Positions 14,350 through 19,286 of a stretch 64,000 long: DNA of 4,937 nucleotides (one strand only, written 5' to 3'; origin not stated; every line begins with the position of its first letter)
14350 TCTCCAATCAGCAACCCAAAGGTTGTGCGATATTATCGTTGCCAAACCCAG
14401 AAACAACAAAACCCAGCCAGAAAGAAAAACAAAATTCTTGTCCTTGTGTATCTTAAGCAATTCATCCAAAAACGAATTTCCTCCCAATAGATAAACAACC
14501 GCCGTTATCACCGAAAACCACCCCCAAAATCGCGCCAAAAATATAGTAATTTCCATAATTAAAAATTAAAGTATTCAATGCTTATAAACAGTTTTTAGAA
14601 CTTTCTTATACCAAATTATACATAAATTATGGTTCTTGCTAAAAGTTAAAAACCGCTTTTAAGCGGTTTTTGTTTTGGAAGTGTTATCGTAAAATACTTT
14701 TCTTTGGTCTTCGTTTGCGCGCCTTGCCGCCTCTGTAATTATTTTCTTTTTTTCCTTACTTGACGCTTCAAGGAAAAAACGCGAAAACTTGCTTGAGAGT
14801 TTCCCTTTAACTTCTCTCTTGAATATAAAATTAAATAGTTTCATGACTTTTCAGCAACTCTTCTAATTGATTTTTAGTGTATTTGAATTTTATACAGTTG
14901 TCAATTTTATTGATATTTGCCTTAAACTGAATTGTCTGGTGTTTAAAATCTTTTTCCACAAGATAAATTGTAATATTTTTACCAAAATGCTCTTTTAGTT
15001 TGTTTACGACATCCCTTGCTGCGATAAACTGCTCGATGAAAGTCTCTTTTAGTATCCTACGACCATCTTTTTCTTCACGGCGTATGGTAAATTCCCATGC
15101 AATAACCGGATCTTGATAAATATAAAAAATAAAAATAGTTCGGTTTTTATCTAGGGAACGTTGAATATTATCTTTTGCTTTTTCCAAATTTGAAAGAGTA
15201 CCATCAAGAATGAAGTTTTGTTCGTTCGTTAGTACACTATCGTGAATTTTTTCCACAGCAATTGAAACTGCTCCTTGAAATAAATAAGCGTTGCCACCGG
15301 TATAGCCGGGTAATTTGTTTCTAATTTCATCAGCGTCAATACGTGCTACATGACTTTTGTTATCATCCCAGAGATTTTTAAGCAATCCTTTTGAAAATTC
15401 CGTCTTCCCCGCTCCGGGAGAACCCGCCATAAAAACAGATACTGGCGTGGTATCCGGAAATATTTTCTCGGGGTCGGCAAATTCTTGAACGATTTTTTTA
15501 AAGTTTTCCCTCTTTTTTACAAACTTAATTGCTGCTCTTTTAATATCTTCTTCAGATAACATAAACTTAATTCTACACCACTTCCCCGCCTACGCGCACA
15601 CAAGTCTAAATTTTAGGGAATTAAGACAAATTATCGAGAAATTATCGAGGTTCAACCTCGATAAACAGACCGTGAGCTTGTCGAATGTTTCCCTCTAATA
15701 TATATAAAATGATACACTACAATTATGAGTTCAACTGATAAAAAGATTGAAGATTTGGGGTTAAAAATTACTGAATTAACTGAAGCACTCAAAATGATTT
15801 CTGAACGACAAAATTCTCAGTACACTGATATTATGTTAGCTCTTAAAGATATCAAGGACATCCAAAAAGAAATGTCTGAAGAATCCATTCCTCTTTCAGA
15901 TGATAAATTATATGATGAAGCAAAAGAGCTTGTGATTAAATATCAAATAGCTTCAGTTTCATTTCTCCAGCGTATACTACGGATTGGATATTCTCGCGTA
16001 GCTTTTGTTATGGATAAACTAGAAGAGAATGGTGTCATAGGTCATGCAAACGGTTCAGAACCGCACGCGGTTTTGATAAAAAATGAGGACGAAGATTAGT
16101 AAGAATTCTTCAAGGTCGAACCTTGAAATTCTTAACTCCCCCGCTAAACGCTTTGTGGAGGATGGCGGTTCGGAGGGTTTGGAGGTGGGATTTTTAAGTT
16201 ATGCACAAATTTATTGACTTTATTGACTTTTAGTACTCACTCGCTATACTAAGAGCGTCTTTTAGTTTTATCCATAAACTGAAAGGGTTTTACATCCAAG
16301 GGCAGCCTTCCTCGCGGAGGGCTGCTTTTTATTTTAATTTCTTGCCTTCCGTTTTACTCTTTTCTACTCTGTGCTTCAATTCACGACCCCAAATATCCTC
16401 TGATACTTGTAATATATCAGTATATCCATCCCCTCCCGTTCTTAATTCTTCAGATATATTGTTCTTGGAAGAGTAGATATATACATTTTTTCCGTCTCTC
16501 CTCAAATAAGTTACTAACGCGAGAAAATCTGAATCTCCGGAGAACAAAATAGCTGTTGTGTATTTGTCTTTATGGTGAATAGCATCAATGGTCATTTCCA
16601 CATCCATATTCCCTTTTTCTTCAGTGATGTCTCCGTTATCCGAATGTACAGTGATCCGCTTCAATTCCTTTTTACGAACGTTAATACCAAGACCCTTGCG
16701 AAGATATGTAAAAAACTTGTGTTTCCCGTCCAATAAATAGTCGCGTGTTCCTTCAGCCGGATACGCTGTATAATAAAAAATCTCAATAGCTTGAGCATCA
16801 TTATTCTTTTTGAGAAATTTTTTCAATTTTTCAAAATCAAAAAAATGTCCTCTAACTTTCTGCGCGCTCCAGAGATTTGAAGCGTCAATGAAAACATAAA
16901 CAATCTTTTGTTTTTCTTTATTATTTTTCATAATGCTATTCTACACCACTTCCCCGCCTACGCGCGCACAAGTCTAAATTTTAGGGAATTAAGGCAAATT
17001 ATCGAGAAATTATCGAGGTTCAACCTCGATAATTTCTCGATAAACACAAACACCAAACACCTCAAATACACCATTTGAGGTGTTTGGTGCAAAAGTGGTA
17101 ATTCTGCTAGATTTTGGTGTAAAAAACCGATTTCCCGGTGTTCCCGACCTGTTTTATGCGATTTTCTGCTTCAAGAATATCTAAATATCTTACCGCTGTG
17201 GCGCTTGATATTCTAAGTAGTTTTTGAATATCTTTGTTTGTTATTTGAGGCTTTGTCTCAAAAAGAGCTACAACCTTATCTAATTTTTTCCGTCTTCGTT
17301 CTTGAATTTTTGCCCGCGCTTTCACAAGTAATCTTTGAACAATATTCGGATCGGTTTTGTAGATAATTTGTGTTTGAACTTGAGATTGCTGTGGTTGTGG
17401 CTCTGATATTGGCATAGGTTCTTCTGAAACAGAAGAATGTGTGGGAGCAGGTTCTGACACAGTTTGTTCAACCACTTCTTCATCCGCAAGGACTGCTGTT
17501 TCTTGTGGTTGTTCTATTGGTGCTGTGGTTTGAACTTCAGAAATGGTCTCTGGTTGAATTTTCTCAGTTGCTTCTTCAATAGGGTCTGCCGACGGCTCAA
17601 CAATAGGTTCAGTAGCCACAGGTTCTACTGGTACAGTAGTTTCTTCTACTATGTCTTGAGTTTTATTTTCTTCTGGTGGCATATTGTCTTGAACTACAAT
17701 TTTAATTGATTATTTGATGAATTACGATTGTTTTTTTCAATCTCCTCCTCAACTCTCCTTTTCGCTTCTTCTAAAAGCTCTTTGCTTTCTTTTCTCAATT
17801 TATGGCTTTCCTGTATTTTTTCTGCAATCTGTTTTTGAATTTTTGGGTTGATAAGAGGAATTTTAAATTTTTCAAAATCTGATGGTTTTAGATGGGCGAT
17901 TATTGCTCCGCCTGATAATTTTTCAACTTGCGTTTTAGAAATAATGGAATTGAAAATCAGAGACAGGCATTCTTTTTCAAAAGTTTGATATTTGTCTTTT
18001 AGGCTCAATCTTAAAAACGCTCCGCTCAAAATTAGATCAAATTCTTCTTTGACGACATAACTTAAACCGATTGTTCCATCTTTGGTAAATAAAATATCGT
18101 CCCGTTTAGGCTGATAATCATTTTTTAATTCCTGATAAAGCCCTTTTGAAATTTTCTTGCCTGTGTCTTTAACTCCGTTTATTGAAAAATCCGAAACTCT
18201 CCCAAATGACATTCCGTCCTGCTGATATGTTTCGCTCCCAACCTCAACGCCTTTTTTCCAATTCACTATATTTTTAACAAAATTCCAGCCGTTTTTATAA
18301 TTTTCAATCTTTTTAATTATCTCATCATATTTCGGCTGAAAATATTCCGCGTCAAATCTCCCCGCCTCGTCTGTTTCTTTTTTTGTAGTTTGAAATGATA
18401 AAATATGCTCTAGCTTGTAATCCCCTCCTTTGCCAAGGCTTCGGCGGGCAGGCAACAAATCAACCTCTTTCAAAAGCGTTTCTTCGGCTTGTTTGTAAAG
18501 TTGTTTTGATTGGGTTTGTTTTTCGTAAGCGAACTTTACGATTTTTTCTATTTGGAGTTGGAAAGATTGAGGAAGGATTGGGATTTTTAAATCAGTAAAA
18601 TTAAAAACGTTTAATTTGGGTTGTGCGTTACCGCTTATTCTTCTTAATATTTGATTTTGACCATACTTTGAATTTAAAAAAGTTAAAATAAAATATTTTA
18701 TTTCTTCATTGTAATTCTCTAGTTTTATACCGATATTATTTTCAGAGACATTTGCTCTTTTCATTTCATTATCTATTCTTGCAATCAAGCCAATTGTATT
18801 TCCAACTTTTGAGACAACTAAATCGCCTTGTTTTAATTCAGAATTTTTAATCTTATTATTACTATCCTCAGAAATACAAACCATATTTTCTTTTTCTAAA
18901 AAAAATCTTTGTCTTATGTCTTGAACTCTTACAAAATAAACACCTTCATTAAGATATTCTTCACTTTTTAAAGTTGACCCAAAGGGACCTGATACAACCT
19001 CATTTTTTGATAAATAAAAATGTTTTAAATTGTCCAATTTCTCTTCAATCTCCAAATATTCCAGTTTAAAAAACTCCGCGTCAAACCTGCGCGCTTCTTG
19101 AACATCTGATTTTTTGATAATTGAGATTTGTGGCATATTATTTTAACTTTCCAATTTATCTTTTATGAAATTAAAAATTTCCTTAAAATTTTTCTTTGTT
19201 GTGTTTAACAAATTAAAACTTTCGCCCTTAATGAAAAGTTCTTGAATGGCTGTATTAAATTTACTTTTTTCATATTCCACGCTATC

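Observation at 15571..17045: Toxin-like cassette: zeta-toxin-like kinase and NYN RNase driven by a duplicated leaderless promoter carrying a 45-nt perfect palindrome, with a stand-alone FtsK-gamma protein between them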

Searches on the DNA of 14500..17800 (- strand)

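Call 26: search_rna_families(source=window, start=14500, end=17800, threshold=evalue, max_evalue=10)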
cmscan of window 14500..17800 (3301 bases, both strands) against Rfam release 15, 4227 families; matches with E-value up to 10: 11.
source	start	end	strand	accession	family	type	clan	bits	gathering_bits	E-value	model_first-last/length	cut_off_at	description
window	17002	17114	+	RF02815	Lig_thermometer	Cis-reg; thermoregulator;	-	28.8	51.5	0.23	1-205/205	no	Lig 5' UTR thermometer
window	14616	14675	+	RF02891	AgrB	Gene; antisense;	-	24.9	40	0.36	1-84/84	no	ArsR-gov region gene B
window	14611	14678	+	RF02074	STnc240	Gene; sRNA;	-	24.9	55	1.3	1-77/77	no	Enterobacterial sRNA STnc240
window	16998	17044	-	RF04207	MIR5048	Gene; miRNA;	-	22.5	160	0.023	1-356/356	no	MIR5048 microRNA precursor family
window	14623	14676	-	RF02900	AaHKsRNA82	Gene; sRNA;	-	21.2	51.4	6.6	1-81/81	no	Aggregatibacter sRNA 82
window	16809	16853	-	RF00900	mir-255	Gene; miRNA;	-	20.1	50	3.8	1-59/59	no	mir-255 microRNA precursor family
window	17039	17103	-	RF03498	mir-3145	Gene; miRNA;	-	19.7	98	2.3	1-84/84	no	mir-3145 microRNA precursor family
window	14765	14851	+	RF02877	NmsRb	Gene; sRNA;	-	19.7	52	7.4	1-91/91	no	Neisseria metabolic switch regulator b (RcoF1/NgncR163)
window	16983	17067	+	RF02688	RAGATH-13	Gene; ribozyme;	-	18.7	80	4.1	1-95/95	no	RAGATH-13 RNA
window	17043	17093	-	RF02244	mir-785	Gene; miRNA;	-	18.4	62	2.9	1-90/90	no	mir-785 microRNA precursor family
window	17051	17089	+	RF03569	mir-7973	Gene; miRNA;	-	17.1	90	7.9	18-57/74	no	mir-7973 microRNA precursor family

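Call 100: search_rna_families(source=L065, start=1800, end=7000, threshold=evalue, max_evalue=0.1)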
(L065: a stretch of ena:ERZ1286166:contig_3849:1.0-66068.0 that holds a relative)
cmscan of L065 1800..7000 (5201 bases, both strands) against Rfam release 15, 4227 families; matches with E-value up to 0.1: 1.
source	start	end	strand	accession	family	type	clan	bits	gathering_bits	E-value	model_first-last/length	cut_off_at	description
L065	6248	6320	+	RF00005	tRNA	Gene; tRNA;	CL00001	69.8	29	2.9e-14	1-71/71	no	tRNA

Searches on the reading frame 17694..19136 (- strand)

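Call 5: search_protein_families(library=pfam, proteins=[window:17694-19136:-], max_evalue=0.01)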
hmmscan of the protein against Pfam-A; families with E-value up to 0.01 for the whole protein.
window:17694-19136:- (480 aa): 1 family
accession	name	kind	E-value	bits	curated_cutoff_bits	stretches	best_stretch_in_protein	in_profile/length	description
PF01420.25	Methylase_S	-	1.6e-15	58.2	22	2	327-453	42-164/168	Type I restriction modification DNA specificity domain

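Call 23: search_protein_families(library=padloc, proteins=[window:17694-19136:-], max_evalue=0.001)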
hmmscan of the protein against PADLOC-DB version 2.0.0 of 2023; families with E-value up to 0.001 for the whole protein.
window:17694-19136:- (480 aa): 66 families (the best 25 are shown)
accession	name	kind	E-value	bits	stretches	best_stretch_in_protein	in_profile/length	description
PDLC03095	Specificity_I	-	1.2e-40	137.7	1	2-471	11-465/473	Type I specificity subunit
PDLC03079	Specificity_I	-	7.8e-30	102.4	2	48-220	262-430/470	Type I specificity subunit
PDLC03086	Specificity_I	-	1.2e-29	101.6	2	46-217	18-187/458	Type I specificity subunit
PDLC03155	Specificity_I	-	1.6e-29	101.2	2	5-204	5-207/520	Type I specificity subunit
PDLC03120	Specificity_I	-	1.7e-29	101.3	1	4-467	12-451/515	Type I specificity subunit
PDLC04137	mad5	-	2.6e-28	97.3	2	287-466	8-184/392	mads_5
PDLC03179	Specificity_I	-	1.5e-27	94.8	2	55-220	414-575/589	Type I specificity subunit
PDLC03168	Specificity_I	-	3.7e-27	93.9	2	46-214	12-176/459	Type I specificity subunit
PDLC03069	Specificity_I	-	8.9e-25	85.6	2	43-217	199-371/387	Type I specificity subunit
PDLC03089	Specificity_I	-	1.8e-23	81.3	2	45-200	17-165/446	Type I specificity subunit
PDLC03169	Specificity_I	-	9.4e-23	79.3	2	46-208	232-396/461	Type I specificity subunit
PDLC03107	Specificity_I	-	1.1e-22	78.6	2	290-459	11-174/392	Type I specificity subunit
PDLC03153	Specificity_I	-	5.3e-22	76.7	2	47-198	225-375/417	Type I specificity subunit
PDLC03072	Specificity_I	-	1.4e-21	75.1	2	55-221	256-418/448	Type I specificity subunit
PDLC03068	Specificity_I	-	3.4e-21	73.8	2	55-200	22-162/403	Type I specificity subunit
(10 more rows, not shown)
